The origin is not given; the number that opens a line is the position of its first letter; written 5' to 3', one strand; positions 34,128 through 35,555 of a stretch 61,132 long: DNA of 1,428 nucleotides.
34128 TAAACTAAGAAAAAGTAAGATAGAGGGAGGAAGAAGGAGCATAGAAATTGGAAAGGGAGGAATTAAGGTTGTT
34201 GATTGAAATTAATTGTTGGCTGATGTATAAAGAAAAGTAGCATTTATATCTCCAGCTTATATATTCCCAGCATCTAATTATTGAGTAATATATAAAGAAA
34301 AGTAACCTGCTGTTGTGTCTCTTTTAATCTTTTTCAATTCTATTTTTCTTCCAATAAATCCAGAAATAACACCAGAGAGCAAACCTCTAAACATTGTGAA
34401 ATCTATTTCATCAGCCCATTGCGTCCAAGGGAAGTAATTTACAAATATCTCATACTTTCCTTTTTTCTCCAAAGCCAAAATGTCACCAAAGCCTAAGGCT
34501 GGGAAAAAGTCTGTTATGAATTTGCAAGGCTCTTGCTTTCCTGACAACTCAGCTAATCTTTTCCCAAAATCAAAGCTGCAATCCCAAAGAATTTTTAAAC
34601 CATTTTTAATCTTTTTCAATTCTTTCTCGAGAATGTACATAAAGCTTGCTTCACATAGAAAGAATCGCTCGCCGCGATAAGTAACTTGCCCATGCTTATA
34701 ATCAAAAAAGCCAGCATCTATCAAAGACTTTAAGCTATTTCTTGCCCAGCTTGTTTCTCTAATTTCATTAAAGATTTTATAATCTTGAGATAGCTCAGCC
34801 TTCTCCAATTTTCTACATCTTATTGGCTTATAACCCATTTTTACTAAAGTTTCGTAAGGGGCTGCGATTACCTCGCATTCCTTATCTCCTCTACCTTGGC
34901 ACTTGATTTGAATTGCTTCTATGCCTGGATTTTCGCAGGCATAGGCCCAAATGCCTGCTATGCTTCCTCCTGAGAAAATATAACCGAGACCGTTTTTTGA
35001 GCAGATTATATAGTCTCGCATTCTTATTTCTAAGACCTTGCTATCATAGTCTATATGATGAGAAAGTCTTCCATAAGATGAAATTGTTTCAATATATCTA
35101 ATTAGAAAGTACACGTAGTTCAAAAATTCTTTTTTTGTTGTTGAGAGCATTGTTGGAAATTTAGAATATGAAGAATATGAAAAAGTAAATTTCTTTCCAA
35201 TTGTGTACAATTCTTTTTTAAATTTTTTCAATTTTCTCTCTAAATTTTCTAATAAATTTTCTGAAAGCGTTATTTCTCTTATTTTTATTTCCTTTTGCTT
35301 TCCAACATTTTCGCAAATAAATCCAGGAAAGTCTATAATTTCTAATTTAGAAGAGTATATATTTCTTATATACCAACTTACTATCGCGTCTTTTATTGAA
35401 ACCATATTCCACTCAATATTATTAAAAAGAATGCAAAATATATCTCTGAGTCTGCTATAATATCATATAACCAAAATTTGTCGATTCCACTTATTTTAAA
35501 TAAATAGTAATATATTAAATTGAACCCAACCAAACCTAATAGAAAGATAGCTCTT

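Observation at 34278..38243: Co-oriented V4R / UbiA / GGR-like / UbiA cluster: a possible isoprenoid-lipid handling module with a ligand-binding partner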

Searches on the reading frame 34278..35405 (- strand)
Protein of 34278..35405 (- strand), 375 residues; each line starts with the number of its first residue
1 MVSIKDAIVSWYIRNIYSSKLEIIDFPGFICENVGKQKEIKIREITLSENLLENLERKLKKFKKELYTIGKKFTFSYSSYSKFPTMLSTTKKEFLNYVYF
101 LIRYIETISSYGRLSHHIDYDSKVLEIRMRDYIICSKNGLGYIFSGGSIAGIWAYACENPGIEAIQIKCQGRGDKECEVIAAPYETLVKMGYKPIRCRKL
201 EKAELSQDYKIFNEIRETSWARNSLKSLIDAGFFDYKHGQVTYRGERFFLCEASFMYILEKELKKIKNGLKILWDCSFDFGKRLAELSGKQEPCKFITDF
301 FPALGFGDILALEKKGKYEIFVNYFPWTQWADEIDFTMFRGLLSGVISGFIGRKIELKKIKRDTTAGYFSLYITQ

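Call 3: search_protein_families(library=pfam, proteins=[window:34278-35405:-], max_evalue=0.01)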
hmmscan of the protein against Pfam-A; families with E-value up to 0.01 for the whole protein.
window:34278-35405:- (375 aa): 1 family
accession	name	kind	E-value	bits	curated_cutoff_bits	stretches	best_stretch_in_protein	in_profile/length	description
PF02830.23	V4R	-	0.0084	16.6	31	0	162-181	41-60/62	V4R domain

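Call 4: search_protein_families(library=ncbifam, proteins=[window:34278-35405:-], max_evalue=0.01)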
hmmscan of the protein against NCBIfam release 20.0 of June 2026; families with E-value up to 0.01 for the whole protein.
window:34278-35405:- (375 aa): 0 families

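Call 8: find_homologous_proteins(query=window:34278-35405:-, max_evalue=0.001)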
Query window:34278-35405:- (375 aa): 136 proteins with E <= 0.001 among 8000 candidates; the best 120 are listed.
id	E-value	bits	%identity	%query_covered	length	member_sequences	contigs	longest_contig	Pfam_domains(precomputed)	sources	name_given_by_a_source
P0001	2.2e-251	852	100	100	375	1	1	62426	-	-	-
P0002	1.1e-174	599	70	100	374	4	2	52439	-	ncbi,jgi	-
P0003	6.1e-163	560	65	99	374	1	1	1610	-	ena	-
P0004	1.6e-160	553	70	95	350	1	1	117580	-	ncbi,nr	ncbi:MAG: hypothetical protein KQA36_02025, partial [Candidatus Aenigmarchaeota archaeon]|nr:hypothe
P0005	3.0e-158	545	65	99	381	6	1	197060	-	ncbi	ncbi:MAG: hypothetical protein QW631_00130 [Candidatus Aenigmatarchaeota archaeon]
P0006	5.1e-157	541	63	100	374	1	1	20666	-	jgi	-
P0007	2.7e-148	512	82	71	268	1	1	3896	-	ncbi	ncbi:MAG: hypothetical protein QXM64_03025, partial [Candidatus Aenigmatarchaeota archaeon]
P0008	1.5e-147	510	60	99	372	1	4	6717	-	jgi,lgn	jgi:hypothetical protein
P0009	2.7e-147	509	62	100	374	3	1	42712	-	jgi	-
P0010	1.3e-145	503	71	85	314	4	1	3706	-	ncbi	ncbi:MAG: hypothetical protein QXD43_04625, partial [Candidatus Aenigmatarchaeota archaeon]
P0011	2.6e-145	502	60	99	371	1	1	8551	PF02830.24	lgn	-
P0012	3.1e-144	499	59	100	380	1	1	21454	-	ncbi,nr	ncbi:MAG: hypothetical protein NT129_01380 [Candidatus Aenigmarchaeota archaeon]|nr:hypothetical pro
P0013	1.2e-143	497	58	100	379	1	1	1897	-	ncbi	-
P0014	5.1e-143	495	57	98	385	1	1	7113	-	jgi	jgi:predicted hydrocarbon binding protein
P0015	9.6e-141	487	57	99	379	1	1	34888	-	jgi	-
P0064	3.9e-101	357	46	99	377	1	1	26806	PF02830.24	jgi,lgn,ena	-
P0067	1.2e-99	352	45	99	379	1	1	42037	-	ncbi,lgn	ncbi:MAG: hypothetical protein QXY62_04475 [Candidatus Altiarchaeota archaeon]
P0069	2.5e-98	348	41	99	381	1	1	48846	-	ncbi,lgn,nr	ncbi:hypothetical protein H0N99_04240 [Candidatus Micrarchaeota archaeon]|nr:hypothetical protein [C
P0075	9.4e-97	343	46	98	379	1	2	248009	PF02830.24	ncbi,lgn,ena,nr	ncbi:MAG: hypothetical protein KAT28_01235 [Candidatus Aenigmarchaeota archaeon]|nr:hypothetical pro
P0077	2.4e-96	341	44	97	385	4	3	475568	-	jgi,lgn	-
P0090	2.3e-91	325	43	99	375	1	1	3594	PF06505.17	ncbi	-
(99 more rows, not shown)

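Call 9: find_encoding_contigs(protein=P0067, flank=8000, max_places=2)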
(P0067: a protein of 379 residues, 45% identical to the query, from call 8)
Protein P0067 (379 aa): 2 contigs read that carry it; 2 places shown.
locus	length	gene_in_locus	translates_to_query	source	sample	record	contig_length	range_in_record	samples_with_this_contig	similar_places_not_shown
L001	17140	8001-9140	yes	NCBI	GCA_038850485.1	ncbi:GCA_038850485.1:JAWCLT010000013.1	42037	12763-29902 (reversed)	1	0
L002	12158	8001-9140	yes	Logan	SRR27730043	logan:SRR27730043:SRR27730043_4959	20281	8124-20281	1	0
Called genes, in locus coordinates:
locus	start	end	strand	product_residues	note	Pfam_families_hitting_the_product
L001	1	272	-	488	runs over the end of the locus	PF14010:PEPcase_2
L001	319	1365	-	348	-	PF01300:Sua5_yciO_yrdC, PF03481:Sua5_C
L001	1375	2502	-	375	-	PF06849:DUF1246, PF06973:DUF1297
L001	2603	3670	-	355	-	-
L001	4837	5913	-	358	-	PF01209:Ubie_methyltran, PF02353:CMAS (weak), PF01739:CheR (weak), PF13489:Methyltransf_23, PF08241:Methyltransf_11, PF08242:Methyltransf_12, PF13649:Methyltransf_25, PF13847:Methyltransf_31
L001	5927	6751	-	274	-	-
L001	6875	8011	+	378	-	PF01266:DAO (faint), PF01494:FAD_binding_3, PF04820:Trp_halogenase (faint), PF05834:Lycopene_cycl (weak), PF07992:Pyr_redox_2 (weak), PF13450:NAD_binding_8 (weak), PF22578:GGR_cat (weak)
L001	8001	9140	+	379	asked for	-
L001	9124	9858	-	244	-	PF03796:DnaB_C (faint), PF06745:ATPase, PF23442:DUF7125 (faint), PF06745:ATPase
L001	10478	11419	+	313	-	PF26553:PDDEXK_19, PF01381:HTH_3, PF12844:HTH_19, PF13560:HTH_31 (faint)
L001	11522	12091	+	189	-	PF18201:PIH1_CS (weak), PF00011:HSP20, PF17886:ArsA_HSP20 (weak)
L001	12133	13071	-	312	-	PF00294:PfkB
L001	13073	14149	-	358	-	PF00702:Hydrolase (faint), PF12710:HAD (faint), PF08282:Hydrolase_3 (weak)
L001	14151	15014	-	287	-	PF01978:TrmB (faint), PF02002:TFIIE_alpha (faint), PF13412:HTH_24 (weak), PF24034:DUF7343 (weak), PF01047:MarR, PF12802:MarR_2 (weak), PF13412:HTH_24 (weak), PF24034:DUF7343, +7 more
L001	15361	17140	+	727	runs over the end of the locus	PF00403:HMA, PF00122:E1-E2_ATPase, PF00702:Hydrolase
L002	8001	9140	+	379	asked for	-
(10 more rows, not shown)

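Call 10: find_encoding_contigs(protein=P0069, flank=8000, max_places=2)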
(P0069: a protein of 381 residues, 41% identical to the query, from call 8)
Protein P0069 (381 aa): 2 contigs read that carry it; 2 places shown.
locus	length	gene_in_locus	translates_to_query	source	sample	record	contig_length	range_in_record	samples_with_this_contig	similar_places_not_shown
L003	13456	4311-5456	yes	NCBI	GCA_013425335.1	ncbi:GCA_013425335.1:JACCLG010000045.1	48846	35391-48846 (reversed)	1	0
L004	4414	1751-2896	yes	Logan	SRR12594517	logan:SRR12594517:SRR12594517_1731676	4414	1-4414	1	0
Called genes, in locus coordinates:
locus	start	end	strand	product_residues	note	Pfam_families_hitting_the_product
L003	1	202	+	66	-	?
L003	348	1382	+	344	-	PF00291:PALP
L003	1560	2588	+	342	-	PF00291:PALP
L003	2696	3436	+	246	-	PF06745:ATPase, PF23442:DUF7125 (faint), PF06745:ATPase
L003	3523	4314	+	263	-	PF01040:UbiA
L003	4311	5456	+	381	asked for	-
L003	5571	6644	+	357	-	PF01266:DAO (faint), PF13450:NAD_binding_8 (weak)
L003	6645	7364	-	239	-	PF03796:DnaB_C (faint), PF06745:ATPase, PF23442:DUF7125 (weak), PF07088:GvpD_P-loop (weak), PF06745:ATPase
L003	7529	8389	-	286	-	PF01966:HD, PF00293:NUDIX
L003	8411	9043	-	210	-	PF02002:TFIIE_alpha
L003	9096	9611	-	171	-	PF01994:Trm56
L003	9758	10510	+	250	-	PF23023:Anti-Pycsar_Apyc1, PF00753:Lactamase_B, PF12706:Lactamase_B_2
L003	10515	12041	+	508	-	PF01921:tRNA-synt_1f, PF09334:tRNA-synt_1g (faint)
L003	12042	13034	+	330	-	PF00348:polyprenyl_synt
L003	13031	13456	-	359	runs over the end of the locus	PF00988:CPSase_sm_chain, PF00117:GATase, PF07722:Peptidase_C26 (faint)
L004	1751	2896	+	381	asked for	-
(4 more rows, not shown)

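Call 11: find_encoding_contigs(protein=P0077, flank=8000, max_places=2)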
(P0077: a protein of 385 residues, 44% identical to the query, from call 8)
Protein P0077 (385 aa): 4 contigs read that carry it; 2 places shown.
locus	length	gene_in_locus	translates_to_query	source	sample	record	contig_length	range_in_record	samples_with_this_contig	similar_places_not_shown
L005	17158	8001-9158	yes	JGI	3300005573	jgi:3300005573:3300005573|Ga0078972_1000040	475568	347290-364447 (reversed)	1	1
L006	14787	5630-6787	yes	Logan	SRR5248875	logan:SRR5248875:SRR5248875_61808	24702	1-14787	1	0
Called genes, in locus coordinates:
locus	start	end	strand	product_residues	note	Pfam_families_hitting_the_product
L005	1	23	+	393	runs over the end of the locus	-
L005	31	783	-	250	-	PF01978:TrmB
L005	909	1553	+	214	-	-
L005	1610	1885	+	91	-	PF01199:Ribosomal_L34e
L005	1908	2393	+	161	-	-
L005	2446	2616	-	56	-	-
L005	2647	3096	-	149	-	PF27325:MJ0538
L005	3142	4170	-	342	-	PF13353:Fer4_12 (weak), PF04055:Radical_SAM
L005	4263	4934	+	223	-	-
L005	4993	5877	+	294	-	PF01978:TrmB (faint), PF04079:SMC_ScpB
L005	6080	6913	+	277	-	PF01040:UbiA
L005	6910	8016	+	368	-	PF01266:DAO (faint), PF01494:FAD_binding_3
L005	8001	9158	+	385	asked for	-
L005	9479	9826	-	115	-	PF13481:AAA_25 (weak), PF03796:DnaB_C (weak), PF06745:ATPase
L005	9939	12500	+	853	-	PF13229:Beta_helix, PF05048:NosD (weak), PF13620:CarboxypepD_reg (faint)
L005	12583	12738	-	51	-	-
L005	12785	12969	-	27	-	-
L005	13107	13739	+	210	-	-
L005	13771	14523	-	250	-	PF00575:S1 (faint), PF07541:EIF_2_alpha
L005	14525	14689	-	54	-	PF01667:Ribosomal_S27e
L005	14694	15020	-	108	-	PF01282:Ribosomal_S24e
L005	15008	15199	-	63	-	PF06093:Spt4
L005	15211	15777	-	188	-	PF03876:SHS2_Rpb7-N, PF00575:S1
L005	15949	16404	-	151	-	-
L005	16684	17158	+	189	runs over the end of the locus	PF00352:TBP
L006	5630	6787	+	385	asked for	-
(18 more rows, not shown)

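Call 15: search_solved_structures(query=A1, max_evalue=1, show_alignments=2)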
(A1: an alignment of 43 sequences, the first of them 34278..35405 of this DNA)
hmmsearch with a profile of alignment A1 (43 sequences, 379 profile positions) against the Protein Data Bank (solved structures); distinct sequences matched with E-value up to 1: 3.
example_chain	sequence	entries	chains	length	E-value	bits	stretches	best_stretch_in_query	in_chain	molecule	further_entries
7vqf_A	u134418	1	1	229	0.00018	24.2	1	227-294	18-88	Phenol sensing regulator, MopR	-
5kbe_A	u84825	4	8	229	0.0002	24.1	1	227-294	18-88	MopR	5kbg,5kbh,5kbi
6igz_F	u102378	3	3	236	0.92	12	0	86-154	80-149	PsaF | Photosystem I reaction center subunit III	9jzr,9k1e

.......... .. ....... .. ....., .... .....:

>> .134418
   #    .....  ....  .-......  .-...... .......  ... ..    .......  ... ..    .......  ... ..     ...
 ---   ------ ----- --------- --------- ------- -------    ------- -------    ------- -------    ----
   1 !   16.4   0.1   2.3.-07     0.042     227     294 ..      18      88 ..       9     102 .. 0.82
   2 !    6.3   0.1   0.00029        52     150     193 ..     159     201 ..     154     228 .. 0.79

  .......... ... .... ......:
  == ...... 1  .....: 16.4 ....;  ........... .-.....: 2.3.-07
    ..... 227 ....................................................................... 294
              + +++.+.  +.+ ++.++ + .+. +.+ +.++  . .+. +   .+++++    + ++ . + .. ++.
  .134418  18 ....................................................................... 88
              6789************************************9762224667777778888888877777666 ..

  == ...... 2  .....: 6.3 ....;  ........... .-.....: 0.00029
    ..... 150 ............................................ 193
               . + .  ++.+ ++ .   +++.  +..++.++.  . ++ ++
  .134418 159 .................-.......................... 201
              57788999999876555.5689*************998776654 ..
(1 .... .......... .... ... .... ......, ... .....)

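Call 20: find_related_loci(query=A1, collection=genome_contigs, flank=7000)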
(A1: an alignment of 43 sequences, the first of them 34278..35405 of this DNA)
Query A1 (375 aa) in genome_contigs; peptide patterns used: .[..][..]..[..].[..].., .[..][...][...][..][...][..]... (x = any residue, [..] = any of these).
95 stretches matched a pattern; 59 encode a relative of the query (tblastn E <= 1e-3); 58 distinct loci.
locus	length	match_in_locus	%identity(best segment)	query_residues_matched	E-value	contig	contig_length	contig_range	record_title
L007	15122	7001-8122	70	2-375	1e-177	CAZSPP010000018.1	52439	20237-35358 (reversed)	MAG TPA_asm: uncultured archaeon isolate binchicken_co25_131 genome assembly, contig: k141_135905, whole genome shotgun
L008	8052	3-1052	70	19-375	6e-163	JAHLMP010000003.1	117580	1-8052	MAG: Candidatus Aenigmatarchaeota archaeon isolate DRTY-6_2_bin_201 NODE_3_length_117580_cov_47.893, whole genome shotgu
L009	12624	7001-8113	61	2-373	3e-152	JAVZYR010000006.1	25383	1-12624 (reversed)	MAG: Candidatus Aenigmatarchaeota archaeon isolate JZ-3_201901_bins_3 JZ-3_201901_bins_3_scaffold_6, whole genome shotgu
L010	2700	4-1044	59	27-374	1e-143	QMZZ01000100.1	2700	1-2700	MAG: Candidatus Aenigmatarchaeota archaeon isolate B14_G16 B14_Guay16_scaffold_52560, whole genome shotgun sequence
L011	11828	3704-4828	53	1-373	1e-133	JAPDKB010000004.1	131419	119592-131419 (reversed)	MAG: archaeon isolate S5B5_HD70 c_000000000048, whole genome shotgun sequence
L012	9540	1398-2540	52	1-375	6e-127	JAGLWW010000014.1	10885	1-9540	MAG: Candidatus Aenigmatarchaeota archaeon isolate RS_12_33 ZL285.bin.33.fa_14, whole genome shotgun sequence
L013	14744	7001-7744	78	127-375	1e-124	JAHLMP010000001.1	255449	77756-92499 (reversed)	MAG: Candidatus Aenigmatarchaeota archaeon isolate DRTY-6_2_bin_201 NODE_1_length_255449_cov_52.1743, whole genome shotg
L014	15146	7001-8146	51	1-375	6e-124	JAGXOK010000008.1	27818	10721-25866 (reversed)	Candidatus Aenigmarchaeota archaeon LH_S6 NODE_8_length_27818_cov_25.860741, whole genome shotgun sequence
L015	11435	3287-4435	50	1-371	2e-121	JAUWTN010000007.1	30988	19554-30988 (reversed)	MAG: Candidatus Aenigmatarchaeota archaeon isolate CSMAG_2581 CSMAG_2581_k127_2235714_length_30988_cov_83.0901, whole ge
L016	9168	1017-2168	51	2-371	2e-120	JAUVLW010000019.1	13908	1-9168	MAG: Candidatus Aenigmatarchaeota archaeon isolate CSMAG_516 CSMAG_516_k141_1458290_length_13908_cov_12.9616, whole geno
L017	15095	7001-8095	51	2-375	2e-119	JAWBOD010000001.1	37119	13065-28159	MAG: Candidatus Aenigmatarchaeota archaeon isolate HHBFW-2_201803_bins_170 HHBFW-2_201803_bins_170_scaffold_1, whole gen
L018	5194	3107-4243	48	2-375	4e-107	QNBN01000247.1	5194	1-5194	MAG: Spirochaetes bacterium isolate B62_G9 B62_Guay9_scaffold_30433, whole genome shotgun sequence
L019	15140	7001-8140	46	2-375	2e-106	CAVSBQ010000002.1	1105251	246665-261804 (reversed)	MAG: Candidatus Aenigmarchaeota archaeon isolate MFD04408.bin.2.45 genome assembly, contig: contig_22876, whole genome s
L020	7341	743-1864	46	1-371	2e-104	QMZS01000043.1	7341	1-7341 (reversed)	MAG: Candidatus Aenigmatarchaeota archaeon isolate B56_G9 B56_Guay9_scaffold_15783, whole genome shotgun sequence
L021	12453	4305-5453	41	2-375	1e-103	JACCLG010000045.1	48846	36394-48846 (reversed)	MAG: Candidatus Micrarchaeota archaeon isolate Sv174 k141_4492971, whole genome shotgun sequence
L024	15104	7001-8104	41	3-367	4e-94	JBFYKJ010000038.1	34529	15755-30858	MAG: Candidatus Altiarchaeota archaeon isolate PPR_0003 k121_1263087, whole genome shotgun sequence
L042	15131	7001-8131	37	1-375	1e-85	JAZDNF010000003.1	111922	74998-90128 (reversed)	MAG: Candidatus Altiarchaeota archaeon isolate MEGAHIT-group-0.7 k141_12900638, whole genome shotgun sequence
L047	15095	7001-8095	41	2-362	4e-90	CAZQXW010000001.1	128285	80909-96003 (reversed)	MAG TPA_asm: uncultured Thermoplasmatales archaeon isolate SRP332253_co2_211 genome assembly, contig: NODE_79_length_128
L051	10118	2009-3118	34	4-365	3e-70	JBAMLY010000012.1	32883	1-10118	MAG: Candidatus Micrarchaeia archaeon isolate MAG17 ExploCarb_3808S_S2_364_length_32883_cov_22, whole genome shotgun seq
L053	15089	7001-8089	35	2-362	1e-65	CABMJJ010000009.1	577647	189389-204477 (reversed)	uncultured archaeon isolate LFW-283_2 genome assembly, contig: LFW2832_7, whole genome shotgun sequence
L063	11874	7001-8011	29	6-348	2e-37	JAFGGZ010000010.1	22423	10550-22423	MAG: Candidatus Iainarchaeum archaeon isolate Zod_Metabat.1420 k87_1665484, whole genome shotgun sequence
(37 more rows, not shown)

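Call 24: predict_structure(alignment_id=A1)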
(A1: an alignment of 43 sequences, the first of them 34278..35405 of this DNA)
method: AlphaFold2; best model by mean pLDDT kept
length: 375 residues; sequences in the alignment: 43
mean_pLDDT: 93.1   pTM: 0.92
mean pLDDT of the five models: 93.1, 91.8, 90.8, 90.5, 90.4
residues with pLDDT >= 90: 312; 70-90: 58; 50-70: 4; < 50: 1
segments of 3 or more residues with pLDDT < 50: none
pLDDT, mean of each block of 10 residues (from residue 1): 71 79 94 80 94 96 97 95 94 95 86 90 96 85 95 97 96 94 98 93 87 96 95 83 91 96 97 98 96 97 98 97 97 97 98 97 96 97
secondary structure, 60 per line:
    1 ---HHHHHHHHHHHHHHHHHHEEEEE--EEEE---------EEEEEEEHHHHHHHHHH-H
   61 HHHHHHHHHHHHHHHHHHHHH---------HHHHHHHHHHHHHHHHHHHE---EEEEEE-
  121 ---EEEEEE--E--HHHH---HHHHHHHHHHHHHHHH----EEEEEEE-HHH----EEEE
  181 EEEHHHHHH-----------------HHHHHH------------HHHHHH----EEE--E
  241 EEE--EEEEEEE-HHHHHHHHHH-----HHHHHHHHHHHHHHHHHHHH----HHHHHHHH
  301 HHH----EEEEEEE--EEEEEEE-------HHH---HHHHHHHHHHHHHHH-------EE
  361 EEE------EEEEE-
elements in order: H4-21 E22-26 E29-32 E42-48 H49-58 H60-81 H91-109 E114-119 E124-129 H135-138 H142-157 E162-168 E177-183 H184-189 H207-212 H225-230 E235-237 E240-243 E246-252 H254-263 H269-288 H293-303 E308-314 E317-323 H337-351 E359-363 E370-374

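Call 28: fold_search(model_id=the predicted structure, library=pdb)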
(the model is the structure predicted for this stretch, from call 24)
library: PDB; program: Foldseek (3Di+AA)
matches with E <= 10: 218; with E <= 0.001: 0
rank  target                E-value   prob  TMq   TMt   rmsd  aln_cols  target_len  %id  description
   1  5frv_A                2.2e-03  1.00  0.30  0.51   5.2       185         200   17  crystal structure of the phenol-responsive sensory domain of the transcription activator PoxR in complex with 4-methyl (released 2016-03-30)
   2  5frz_A                2.6e-03  1.00  0.29  0.50   5.3       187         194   16  crystal structure of the phenol-responsive sensory domain of the transcription activator PoxR with 3,4-dimethylphenol (released 2016-03-30)
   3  5kbg_A                3.6e-03  1.00  0.27  0.46   5.7       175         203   12  CRYSTAL STRUCTURE OF THE AROMATIC SENSOR DOMAIN OF MOPR IN COMPLEX WITH OCRESOL (released 2016-07-13)
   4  5frx_A                4.2e-03  1.00  0.28  0.49   6.2       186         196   15  crystal structure of the phenol-responsive sensory domain of the transcription activator PoxR in complex with 4-nitrop (released 2016-03-30)
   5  7yh3_D                4.4e-03  1.00  0.28  0.59   4.2       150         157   15  TRAPPC3 from Thorarchaeota SMTZ1-45 (released 2023-07-19)
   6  5kbh_B                4.4e-03  1.00  0.28  0.48   5.1       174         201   14  CRYSTAL STRUCTURE OF THE AROMATIC SENSOR DOMAIN OF MOPR IN COMPLEX WITH 3-CHLORO-PHENOL (released 2016-07-13)
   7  5kbe_A                4.4e-03  1.00  0.28  0.49   5.4       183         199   12  CRYSTAL STRUCTURE OF THE AROMATIC SENSOR DOMAIN OF MOPR IN COMPLEX WITH PHENOL (released 2016-07-13)
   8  5kbh_A                5.0e-03  1.00  0.32  0.55   5.2       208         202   13  CRYSTAL STRUCTURE OF THE AROMATIC SENSOR DOMAIN OF MOPR IN COMPLEX WITH 3-CHLORO-PHENOL (released 2016-07-13)
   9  5kbi_A                5.5e-03  1.00  0.32  0.53   5.4       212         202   13  CRYSTAL STRUCTURE OF THE AROMATIC SENSOR DOMAIN OF MOPR IN COMPLEX WITH CATACHOL (released 2016-07-13)
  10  5frw_A                5.8e-03  1.00  0.28  0.47   5.4       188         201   18  crystal structure of the phenol-responsive sensory domain of the transcription activator PoxR with Phenol (released 2016-04-06)
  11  6aq3_C                6.1e-03  1.00  0.23  0.45   6.5       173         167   13  Crystal structure of a trafficking protein particle complex subunit 3 from Naegleria fowleri covalently bound to palmi (released 2017-08-30)
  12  7vqf                  6.8e-03  1.00  0.29  0.51   4.7       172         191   14  Phenol binding protein, MopR (released 2022-09-07)
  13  5kbe_B                7.2e-03  1.00  0.30  0.51   4.7       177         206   15  CRYSTAL STRUCTURE OF THE AROMATIC SENSOR DOMAIN OF MOPR IN COMPLEX WITH PHENOL (released 2016-07-13)
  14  7yh3_C                9.0e-03  1.00  0.24  0.51   4.8       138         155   14  TRAPPC3 from Thorarchaeota SMTZ1-45 (released 2023-07-19)
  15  5fru_A                9.5e-03  1.00  0.28  0.49   6.1       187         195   15  crystal structure of the phenol-responsive sensory domain of the transcription activator PoxR (released 2016-03-30)
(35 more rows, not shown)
